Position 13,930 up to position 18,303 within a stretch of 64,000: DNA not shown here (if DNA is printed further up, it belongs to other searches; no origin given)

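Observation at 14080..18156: Membrane-anchored hyper-acidic repeat protein with periodic Cys/His modules: a novel extracellular metal- or calcium-binding scaffold?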

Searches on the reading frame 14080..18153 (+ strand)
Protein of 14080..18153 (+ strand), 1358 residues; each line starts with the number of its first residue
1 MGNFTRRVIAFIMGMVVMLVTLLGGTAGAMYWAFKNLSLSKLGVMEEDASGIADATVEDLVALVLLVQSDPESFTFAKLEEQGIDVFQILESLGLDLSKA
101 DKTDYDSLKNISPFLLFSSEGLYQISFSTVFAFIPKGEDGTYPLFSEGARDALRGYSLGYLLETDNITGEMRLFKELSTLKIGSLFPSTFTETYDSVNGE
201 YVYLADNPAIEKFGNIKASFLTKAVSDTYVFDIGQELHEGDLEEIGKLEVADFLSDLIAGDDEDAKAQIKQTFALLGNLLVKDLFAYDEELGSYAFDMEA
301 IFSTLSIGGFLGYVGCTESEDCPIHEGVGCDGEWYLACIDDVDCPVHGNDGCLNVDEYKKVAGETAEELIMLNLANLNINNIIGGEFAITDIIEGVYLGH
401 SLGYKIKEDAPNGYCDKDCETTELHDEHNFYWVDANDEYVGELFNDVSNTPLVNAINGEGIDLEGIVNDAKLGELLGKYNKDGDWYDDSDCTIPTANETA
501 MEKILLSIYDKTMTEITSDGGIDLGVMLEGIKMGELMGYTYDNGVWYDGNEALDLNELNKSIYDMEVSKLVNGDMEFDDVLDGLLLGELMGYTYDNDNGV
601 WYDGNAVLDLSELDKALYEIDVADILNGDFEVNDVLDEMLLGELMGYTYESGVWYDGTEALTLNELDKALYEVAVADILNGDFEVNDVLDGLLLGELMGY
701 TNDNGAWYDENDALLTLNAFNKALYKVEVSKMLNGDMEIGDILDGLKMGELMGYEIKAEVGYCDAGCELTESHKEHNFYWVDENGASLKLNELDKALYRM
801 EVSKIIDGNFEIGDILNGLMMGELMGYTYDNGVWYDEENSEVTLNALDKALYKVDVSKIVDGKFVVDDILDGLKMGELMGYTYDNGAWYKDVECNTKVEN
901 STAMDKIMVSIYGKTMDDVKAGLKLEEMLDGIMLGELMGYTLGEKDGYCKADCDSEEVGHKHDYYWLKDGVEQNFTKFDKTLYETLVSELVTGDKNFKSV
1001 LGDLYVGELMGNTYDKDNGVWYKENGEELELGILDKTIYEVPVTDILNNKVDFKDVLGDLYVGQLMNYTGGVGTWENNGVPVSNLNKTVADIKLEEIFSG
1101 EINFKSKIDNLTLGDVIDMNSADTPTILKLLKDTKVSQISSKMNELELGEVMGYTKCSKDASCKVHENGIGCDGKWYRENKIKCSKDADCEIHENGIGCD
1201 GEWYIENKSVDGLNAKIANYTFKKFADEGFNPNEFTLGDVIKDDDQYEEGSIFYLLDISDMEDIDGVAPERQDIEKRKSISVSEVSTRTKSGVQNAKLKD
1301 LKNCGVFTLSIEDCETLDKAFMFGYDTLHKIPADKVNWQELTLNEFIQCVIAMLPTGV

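Call 4: search_protein_families(library=pfam, proteins=[window:14080-18153:+], max_evalue=10)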
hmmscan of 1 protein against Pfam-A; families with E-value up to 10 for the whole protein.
window:14080-18153:+ (1358 aa): 3 families
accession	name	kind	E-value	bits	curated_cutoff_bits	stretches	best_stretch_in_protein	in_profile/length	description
PF07660.19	STN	-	0.083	13.2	28.4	0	571-597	18-44/52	Secretin and TonB N terminus short domain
PF19628.4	DUF6132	-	0.38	10.9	23.2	0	138-162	29-53/60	Family of unknown function (DUF6132)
PF07127.16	Nodulin_late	-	7.6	7.4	30.4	1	312-341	26-51/54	Late nodulin domain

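Call 5: search_protein_families(library=ncbifam, proteins=[window:14080-18153:+], max_evalue=10)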
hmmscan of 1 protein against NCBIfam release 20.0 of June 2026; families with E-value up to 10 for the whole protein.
window:14080-18153:+ (1358 aa): 2 families
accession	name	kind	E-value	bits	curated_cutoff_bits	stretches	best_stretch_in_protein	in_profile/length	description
NF047360.1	tail_chap_PVL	equivalog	0.054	13.8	25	1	849-879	45-74/86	phage tail assembly chaperone G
TIGR05002.1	NxxGxxAF_repeat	domain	1.8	8.6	50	0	591-610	25-45/57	choice-of-anchor tandem repeat NxxGxxAF-containing protein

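Call 7: find_homologous_proteins(query=window:14080-18153:+, max_evalue=0.001)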
Query window:14080-18153:+ (1358 aa): 19 proteins with E <= 0.001 among 8000 candidates.
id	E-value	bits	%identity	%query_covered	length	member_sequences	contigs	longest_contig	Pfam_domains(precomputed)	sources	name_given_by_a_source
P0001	0.0e+0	3070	100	100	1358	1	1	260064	-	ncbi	-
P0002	0.0e+0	2616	86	100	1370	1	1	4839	-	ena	-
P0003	0.0e+0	2125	59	82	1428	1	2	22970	-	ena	-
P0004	0.0e+0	1413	43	100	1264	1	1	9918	-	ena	-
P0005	0.0e+0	1318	47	69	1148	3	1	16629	-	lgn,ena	-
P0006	0.0e+0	1274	45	73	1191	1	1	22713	-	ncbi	-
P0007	0.0e+0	1246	44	72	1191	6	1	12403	-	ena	-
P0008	0.0e+0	1244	47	70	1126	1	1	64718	-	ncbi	-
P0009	0.0e+0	1080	51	56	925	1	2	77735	-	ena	-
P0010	0.0e+0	1058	50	53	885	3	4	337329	-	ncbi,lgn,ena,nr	ncbi:MAG: hypothetical protein IKV61_03420 [Clostridia bacterium]|nr:hypothetical protein [Clostridi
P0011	3.8e-215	736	41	62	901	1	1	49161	-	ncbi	-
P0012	6.2e-181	622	27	86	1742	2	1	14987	-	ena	-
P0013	9.7e-181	622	29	100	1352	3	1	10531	-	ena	-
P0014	6.0e-165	569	30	70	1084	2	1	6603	-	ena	-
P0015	5.2e-159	550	28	100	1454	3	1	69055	-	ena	-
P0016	4.3e-140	487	27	98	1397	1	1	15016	-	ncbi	-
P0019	2.0e-31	127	28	25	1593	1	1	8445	-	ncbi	ncbi:MAG: hypothetical protein ACI4M6_07005 [Christensenellaceae bacterium]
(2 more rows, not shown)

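Call 8: search_solved_structures(query=window:14080-18153:+, max_evalue=10)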
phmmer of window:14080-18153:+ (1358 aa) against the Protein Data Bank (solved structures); distinct sequences matched with E-value up to 10: 0.

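Call 12: list_cluster_members(proteins=[P0001, P0010, P0006, P0016, P0019])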
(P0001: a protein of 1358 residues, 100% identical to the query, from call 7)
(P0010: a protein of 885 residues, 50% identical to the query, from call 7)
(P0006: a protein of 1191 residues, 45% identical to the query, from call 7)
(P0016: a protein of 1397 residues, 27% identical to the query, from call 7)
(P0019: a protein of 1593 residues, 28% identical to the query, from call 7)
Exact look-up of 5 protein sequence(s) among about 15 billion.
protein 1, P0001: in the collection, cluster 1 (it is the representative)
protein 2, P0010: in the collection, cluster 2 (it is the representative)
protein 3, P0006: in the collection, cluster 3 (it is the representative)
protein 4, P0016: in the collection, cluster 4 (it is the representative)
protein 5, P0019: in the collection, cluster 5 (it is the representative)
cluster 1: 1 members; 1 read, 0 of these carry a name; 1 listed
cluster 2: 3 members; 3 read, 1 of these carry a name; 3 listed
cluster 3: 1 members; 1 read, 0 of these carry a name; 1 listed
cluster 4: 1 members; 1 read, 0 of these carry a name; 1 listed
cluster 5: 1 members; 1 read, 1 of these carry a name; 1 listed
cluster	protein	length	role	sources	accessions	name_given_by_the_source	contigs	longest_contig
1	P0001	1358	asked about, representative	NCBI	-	-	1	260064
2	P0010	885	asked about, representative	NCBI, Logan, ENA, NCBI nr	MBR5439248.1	MAG: hypothetical protein IKV61_03420 [Clostridia bacterium] | hypothetical protein [Clostridia bacterium]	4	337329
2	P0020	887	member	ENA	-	-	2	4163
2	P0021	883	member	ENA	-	-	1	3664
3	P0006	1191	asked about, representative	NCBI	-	-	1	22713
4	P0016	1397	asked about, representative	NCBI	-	-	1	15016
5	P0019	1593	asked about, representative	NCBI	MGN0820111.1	MAG: hypothetical protein ACI4M6_07005 [Christensenellaceae bacterium]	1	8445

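Call 18: find_encoding_contigs(protein=P0010, flank=8000, max_places=3)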
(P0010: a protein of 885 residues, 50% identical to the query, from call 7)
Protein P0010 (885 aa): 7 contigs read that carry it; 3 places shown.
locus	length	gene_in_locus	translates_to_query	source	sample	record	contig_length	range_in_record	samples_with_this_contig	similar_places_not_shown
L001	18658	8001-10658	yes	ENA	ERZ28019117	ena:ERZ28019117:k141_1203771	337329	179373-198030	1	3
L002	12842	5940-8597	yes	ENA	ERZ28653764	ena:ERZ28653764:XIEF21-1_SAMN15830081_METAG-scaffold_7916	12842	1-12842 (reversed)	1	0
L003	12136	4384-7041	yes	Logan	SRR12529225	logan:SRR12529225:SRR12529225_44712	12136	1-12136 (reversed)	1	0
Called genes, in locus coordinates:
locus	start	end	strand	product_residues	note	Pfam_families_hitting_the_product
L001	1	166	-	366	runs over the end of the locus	PF00712:DNA_pol3_beta, PF02767:DNA_pol3_beta_2, PF02768:DNA_pol3_beta_3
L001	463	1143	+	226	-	PF02527:GidB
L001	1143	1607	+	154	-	PF02481:DNA_processg_A (weak), PF06908:YpsA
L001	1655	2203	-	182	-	PF10688:Imp-YgjV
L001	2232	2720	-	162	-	-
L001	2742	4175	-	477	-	PF00749:tRNA-synt_1c, PF19269:Anticodon_2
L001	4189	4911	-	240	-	PF20582:UPF0758_N, PF04002:RadC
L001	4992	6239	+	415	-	PF01546:Peptidase_M20, PF07687:M20_dimer (faint)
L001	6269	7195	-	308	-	PF00291:PALP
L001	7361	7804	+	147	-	PF01281:Ribosomal_L9_N, PF03948:Ribosomal_L9_C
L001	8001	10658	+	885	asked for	-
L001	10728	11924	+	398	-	PF01966:HD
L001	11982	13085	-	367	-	PF13088:BNR_2 (weak), PF24316:Tli3 (faint), PF02012:BNR (faint), PF13088:BNR_2 (weak)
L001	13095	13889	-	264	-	PF03009:GDPD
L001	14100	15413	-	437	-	PF00278:Orn_DAP_Arg_deC, PF02784:Orn_Arg_deC_N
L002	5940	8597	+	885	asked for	-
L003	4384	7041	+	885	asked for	-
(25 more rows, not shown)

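Call 19: find_encoding_contigs(protein=P0015, flank=6000, max_places=1)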
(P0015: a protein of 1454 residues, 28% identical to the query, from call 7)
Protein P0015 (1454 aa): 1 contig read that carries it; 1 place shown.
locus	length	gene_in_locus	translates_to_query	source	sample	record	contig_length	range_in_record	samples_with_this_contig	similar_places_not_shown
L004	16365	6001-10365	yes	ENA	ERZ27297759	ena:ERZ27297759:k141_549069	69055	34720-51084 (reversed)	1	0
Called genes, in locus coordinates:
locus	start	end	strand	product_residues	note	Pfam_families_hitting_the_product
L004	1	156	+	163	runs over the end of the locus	PF00466:Ribosomal_L10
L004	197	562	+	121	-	PF16320:Ribosomal_L12_N, PF00542:Ribosomal_L12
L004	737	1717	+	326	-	-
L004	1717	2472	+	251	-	PF00528:BPD_transp_1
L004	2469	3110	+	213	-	PF13476:AAA_23 (weak), PF00005:ABC_tran, PF13245:AAA_19 (faint), PF13304:AAA_21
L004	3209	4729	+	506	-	PF12838:Fer4_7, PF13237:Fer4_10 (weak), PF13247:Fer4_11 (weak), PF25160:LdpA_Fe-S-bd (weak), PF00037:Fer4, PF12837:Fer4_6, PF25160:LdpA_Fe-S-bd, PF02906:Fe_hyd_lg_C, +8 more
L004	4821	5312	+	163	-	PF04115:Ureidogly_lyase, PF16161:DUF4867 (weak)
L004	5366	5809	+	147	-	PF01281:Ribosomal_L9_N, PF03948:Ribosomal_L9_C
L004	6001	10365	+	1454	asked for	-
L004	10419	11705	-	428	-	PF02403:Seryl_tRNA_N, PF00587:tRNA-synt_2b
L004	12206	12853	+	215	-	PF25087:GMPPB_C (weak), PF00132:Hexapep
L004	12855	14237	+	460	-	PF01406:tRNA-synt_1e, PF09334:tRNA-synt_1g (faint), PF01921:tRNA-synt_1f (weak)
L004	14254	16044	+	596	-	PF01411:tRNA-synt_2c, PF07973:tRNA_SAD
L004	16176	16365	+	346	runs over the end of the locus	PF02492:cobW, PF07683:CobW_C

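Call 20: find_encoding_contigs(protein=P0019, flank=6000, max_places=1)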
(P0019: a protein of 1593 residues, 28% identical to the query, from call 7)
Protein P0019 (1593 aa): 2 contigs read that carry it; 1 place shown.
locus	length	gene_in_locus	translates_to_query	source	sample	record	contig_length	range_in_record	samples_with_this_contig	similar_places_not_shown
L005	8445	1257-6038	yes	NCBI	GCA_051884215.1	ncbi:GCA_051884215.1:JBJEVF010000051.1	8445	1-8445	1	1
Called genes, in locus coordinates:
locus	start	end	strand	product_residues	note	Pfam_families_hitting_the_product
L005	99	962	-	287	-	PF00781:DAGK_cat, PF19279:YegS_C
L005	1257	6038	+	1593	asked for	-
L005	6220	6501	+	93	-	PF01250:Ribosomal_S6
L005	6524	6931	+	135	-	PF00436:SSB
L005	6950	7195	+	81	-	PF01084:Ribosomal_S18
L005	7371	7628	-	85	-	-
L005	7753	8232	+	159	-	-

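Call 21: find_encoding_contigs(protein=P0012, flank=6000, max_places=1)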
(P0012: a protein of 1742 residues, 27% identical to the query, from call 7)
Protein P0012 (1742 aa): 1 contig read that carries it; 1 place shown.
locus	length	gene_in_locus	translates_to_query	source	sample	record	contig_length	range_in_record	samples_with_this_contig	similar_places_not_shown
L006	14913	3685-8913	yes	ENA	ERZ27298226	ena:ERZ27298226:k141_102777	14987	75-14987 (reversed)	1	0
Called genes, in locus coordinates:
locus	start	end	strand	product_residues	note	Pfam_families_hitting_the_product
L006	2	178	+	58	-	?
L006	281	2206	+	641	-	PF02065:Melibiase, PF17801:Melibiase_C (weak)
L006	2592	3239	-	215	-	PF02308:MgtC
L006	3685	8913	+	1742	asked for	-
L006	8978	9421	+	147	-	PF01281:Ribosomal_L9_N, PF03948:Ribosomal_L9_C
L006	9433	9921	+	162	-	PF13404:HTH_AsnC-type (weak), PF13412:HTH_24, PF01037:AsnC_trans_reg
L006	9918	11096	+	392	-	PF00155:Aminotran_1_2, PF00266:Aminotran_5 (weak), PF01041:DegT_DnrJ_EryC1, PF01053:Cys_Met_Meta_PP (faint)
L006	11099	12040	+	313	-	PF01569:PAP2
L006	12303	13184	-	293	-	PF01263:Aldose_epim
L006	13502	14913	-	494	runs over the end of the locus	?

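Call 22: find_encoding_contigs(protein=P0016, flank=6000, max_places=1)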
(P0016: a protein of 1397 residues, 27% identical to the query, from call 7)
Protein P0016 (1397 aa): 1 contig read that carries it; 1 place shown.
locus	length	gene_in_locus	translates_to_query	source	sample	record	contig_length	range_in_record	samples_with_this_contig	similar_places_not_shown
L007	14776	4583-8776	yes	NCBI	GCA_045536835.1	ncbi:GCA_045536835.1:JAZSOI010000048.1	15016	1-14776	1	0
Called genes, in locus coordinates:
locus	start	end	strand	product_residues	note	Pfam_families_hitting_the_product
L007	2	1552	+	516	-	?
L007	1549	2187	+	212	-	PF10105:DUF2344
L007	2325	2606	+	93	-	PF01250:Ribosomal_S6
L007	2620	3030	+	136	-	PF00436:SSB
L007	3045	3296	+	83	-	PF01084:Ribosomal_S18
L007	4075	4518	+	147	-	PF01281:Ribosomal_L9_N, PF03948:Ribosomal_L9_C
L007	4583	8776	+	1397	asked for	-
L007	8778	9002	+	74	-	PF00403:HMA (weak)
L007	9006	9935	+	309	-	PF14378:PAP2_3 (weak), PF01569:PAP2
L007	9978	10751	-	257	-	PF14808:TMEM164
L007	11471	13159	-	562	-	PF02368:Big_2 (weak)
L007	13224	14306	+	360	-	PF02540:NAD_synthase (faint), PF02568:ThiI (faint), PF03054:tRNA_Me_trans, PF20259:tRNA_Me_trans_M, PF20258:tRNA_Me_trans_C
